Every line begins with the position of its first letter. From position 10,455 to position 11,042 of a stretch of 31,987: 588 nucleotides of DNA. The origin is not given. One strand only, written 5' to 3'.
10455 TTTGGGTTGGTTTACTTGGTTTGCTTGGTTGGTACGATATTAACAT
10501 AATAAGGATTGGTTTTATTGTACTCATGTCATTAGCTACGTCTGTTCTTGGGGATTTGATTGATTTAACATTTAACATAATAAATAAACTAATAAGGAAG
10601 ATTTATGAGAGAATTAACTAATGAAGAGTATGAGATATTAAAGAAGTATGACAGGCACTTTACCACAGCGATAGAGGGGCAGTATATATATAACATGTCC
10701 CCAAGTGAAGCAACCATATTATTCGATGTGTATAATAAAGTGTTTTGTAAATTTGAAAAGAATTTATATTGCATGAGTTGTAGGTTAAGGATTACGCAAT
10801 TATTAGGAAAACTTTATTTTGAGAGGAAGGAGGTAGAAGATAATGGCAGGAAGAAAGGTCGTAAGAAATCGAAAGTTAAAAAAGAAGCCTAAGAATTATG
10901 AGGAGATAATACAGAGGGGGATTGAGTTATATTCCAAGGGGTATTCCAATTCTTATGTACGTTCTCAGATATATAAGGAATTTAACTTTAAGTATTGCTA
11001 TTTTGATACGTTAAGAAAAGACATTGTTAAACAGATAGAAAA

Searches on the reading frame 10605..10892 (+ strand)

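Call 13: search_protein_families(library=phrogs, proteins=[window:10605-10892:+], max_evalue=0.01)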
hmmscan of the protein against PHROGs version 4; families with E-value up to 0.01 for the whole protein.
window:10605-10892:+ (95 aa): 0 families

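Call 94: search_protein_families(library=pfam, proteins=[window:10605-10892:+], max_evalue=0.1)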
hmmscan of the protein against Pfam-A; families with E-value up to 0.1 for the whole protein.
window:10605-10892:+ (95 aa): 2 families
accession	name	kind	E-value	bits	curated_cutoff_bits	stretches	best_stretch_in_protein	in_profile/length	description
PF22017.1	HP1454-like_C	-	0.0043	17.6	27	1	16-84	13-82/93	LPP20 lipofamily protein, C-terminal domain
PF05081.17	AcMNPV_P18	-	0.084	13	25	1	3-54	51-106/157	Autographa californica nuclear polyhedrosis virus (AcMNPV), P18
